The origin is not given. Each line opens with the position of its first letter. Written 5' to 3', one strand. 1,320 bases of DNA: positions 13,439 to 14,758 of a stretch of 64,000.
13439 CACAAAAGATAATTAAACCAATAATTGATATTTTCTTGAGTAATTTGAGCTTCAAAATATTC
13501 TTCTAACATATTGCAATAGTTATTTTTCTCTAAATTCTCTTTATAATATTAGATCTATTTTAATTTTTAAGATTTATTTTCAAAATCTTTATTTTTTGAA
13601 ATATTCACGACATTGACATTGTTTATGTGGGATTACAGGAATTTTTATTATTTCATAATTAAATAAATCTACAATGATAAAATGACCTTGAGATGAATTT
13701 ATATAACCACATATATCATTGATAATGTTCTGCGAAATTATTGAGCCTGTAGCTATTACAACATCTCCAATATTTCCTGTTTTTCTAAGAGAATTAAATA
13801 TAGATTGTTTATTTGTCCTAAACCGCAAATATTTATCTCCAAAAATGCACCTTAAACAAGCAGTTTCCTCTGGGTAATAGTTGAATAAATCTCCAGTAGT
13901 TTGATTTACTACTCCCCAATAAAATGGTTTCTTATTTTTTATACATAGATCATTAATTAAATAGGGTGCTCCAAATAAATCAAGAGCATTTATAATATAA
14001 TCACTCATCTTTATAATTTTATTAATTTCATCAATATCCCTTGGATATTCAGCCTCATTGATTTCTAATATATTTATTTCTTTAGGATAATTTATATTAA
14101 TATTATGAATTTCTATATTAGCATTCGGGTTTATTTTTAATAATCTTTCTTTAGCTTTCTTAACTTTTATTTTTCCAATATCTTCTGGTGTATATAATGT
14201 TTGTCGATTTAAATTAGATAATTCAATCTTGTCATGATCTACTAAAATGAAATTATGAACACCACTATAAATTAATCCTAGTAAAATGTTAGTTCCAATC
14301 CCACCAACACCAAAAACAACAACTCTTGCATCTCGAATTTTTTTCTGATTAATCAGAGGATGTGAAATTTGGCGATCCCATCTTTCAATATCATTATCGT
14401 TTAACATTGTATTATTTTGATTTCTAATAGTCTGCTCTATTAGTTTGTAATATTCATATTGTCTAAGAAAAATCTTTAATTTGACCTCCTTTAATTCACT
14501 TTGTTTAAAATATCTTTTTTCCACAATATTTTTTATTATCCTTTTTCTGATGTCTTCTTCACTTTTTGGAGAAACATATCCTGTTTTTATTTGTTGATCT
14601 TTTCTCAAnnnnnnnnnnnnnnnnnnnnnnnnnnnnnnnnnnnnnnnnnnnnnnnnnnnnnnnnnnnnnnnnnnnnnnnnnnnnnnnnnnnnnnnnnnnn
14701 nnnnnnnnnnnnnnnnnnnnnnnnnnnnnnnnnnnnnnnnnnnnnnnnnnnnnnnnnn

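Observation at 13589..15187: Single-polypeptide fusion of a RimJ/RimL-like GNAT acetyltransferase to a ThiF/MoeB-type E1 adenylation domain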

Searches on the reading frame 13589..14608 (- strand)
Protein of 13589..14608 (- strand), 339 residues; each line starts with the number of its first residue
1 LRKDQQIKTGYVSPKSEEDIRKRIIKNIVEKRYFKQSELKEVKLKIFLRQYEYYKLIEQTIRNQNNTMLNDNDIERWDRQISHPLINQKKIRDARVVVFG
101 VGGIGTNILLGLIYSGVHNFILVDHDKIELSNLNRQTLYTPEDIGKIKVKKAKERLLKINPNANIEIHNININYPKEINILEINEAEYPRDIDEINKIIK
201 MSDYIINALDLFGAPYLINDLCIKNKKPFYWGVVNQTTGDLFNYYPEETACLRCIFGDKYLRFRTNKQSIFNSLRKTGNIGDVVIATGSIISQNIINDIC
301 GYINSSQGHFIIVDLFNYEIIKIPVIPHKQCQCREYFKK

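Call 21: find_related_loci(query=A1, collection=genome_contigs, flank=10000)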
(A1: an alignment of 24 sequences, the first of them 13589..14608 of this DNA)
Query A1 (339 aa) in genome_contigs; peptide patterns used: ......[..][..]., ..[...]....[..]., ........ (x = any residue, [..] = any of these).
600 stretches matched a pattern (row limit reached: there are more); 559 encode a relative of the query (tblastn E <= 1e-3); the best 80 are kept; 80 distinct loci.
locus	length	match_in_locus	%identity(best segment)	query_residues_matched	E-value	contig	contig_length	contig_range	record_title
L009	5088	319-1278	51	23-338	1e-107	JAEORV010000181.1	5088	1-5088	MAG: Promethearchaeota archaeon isolate Yap150.bin8.212 contig-145_43223, whole genome shotgun sequence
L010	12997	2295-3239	51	23-334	9e-97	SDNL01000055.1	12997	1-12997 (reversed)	MAG: Promethearchaeota archaeon isolate TEKIR_8 Tekir-sed17-12694, whole genome shotgun sequence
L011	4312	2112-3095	46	13-336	2e-94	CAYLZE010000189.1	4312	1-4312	MAG TPA_asm: uncultured archaeon isolate binchicken_co150_570 genome assembly, contig: NODE_65343_length_4312_cov_8.6666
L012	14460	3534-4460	46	32-336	2e-92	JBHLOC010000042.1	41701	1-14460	MAG: Promethearchaeota archaeon isolate DZ3M.111 DZ3M.111@2418, whole genome shotgun sequence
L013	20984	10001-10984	45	15-339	2e-91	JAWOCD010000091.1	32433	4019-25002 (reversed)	MAG: Promethearchaeia archaeon isolate BLK3-3.bin.73 k191_1026881, whole genome shotgun sequence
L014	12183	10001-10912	46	32-336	2e-88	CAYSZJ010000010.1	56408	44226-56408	MAG TPA_asm: uncultured archaeon isolate SRP239594_co1_24 genome assembly, contig: NODE_61_length_56408_cov_41.880290, w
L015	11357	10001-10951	44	23-334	5e-80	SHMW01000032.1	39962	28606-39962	MAG: Promethearchaeota archaeon isolate BC3 1189800032, whole genome shotgun sequence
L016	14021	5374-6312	43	22-336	7e-80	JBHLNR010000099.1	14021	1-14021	MAG: Promethearchaeota archaeon isolate DZ2S.368 DZ2S.368@14297, whole genome shotgun sequence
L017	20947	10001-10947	45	22-336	1e-64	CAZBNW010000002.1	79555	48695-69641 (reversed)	MAG TPA_asm: uncultured archaeon isolate SRP239594_co1_47 genome assembly, contig: NODE_23_length_79555_cov_152.638176,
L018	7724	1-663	43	116-335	1e-53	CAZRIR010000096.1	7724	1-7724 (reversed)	MAG TPA_asm: uncultured archaeon isolate binchicken_co81_355 genome assembly, contig: NODE_16650_length_7724_cov_6.37332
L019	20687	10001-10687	33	77-331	1e-35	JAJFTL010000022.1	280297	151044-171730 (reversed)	MAG: bacterium isolate bin.193 k141_330079, whole genome shotgun sequence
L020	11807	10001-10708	33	68-332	7e-35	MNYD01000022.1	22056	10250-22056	MAG: Dehalococcoidia bacterium CG2_30_46_19 cg2_3.0_scaffold_1715_c, whole genome shotgun sequence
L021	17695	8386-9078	30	74-332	2e-34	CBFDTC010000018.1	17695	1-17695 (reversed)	MAG TPA_asm: Candidatus Bathyarchaeota archaeon isolate SRR6823440_binner13_Refined_89 genome assembly, contig: ERZ65034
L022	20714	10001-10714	31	69-333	2e-34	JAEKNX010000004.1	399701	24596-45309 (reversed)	MAG: Spirochaetales bacterium isolate bin_125 NODE_17_length_399701_cov_47.917330, whole genome shotgun sequence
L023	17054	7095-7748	34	69-314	3e-34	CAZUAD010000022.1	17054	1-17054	MAG TPA_asm: uncultured Desulfurococcaceae archaeon isolate SRP141552_co1_87 genome assembly, contig: NODE_1386_length_1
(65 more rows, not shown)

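Call 31: search_protein_families(library=pfam, proteins=[L010:3282-4457:-, L016:6974-8245:-, L017:11107-12333:-, L017:8140-9789:+, L016:6290-6988:+], max_evalue=0.01)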
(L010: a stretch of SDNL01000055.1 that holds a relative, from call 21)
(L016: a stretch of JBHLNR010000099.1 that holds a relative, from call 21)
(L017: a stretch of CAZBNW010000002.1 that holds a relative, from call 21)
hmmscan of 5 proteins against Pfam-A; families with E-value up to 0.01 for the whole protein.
L010:3282-4457:- (391 aa): 1 family
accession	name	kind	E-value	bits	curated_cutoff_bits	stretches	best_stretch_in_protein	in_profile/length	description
PF07690.21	MFS_1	-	4e-11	42.9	33.4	2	232-385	17-172/347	Major Facilitator Superfamily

L016:6974-8245:- (423 aa): 1 family
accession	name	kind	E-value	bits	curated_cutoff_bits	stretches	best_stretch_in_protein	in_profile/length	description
PF07690.21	MFS_1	-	1.4e-10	41.1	33.4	1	230-403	3-176/347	Major Facilitator Superfamily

L017:11107-12333:- (408 aa): 1 family
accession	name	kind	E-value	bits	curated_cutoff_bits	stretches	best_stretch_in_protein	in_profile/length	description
PF07690.21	MFS_1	-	1.5e-06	27.8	33.4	2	182-372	154-346/347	Major Facilitator Superfamily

L017:8140-9789:+ (549 aa): 2 families
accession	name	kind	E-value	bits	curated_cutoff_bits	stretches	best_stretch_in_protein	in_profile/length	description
PF02310.24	B12-binding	-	3.3e-07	30.6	32.1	1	88-141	48-100/121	B12 binding domain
PF04055.27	Radical_SAM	-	4.8e-07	30.5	29.5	1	231-406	3-161/166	Radical SAM superfamily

L016:6290-6988:+ (232 aa): 6 families
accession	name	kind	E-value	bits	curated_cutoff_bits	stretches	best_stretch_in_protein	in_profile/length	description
PF13649.12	Methyltransf_25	-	2.5e-07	31.7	27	1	68-157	1-97/97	Methyltransferase domain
PF13847.12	Methyltransf_31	-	5.9e-07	29.7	27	1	68-161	7-109/145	Methyltransferase domain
PF08242.18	Methyltransf_12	-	7.2e-05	23.9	30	1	69-158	1-97/98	Methyltransferase domain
PF08241.18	Methyltransf_11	-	8e-05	23.6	21.2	1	69-160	1-94/95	Methyltransferase domain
PF13489.12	Methyltransf_23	-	0.00017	21.8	27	1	62-130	20-89/164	Methyltransferase domain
PF08003.17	Methyltransf_9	-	0.0018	17.7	23.8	1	40-101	91-152/315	Protein of unknown function (DUF1698)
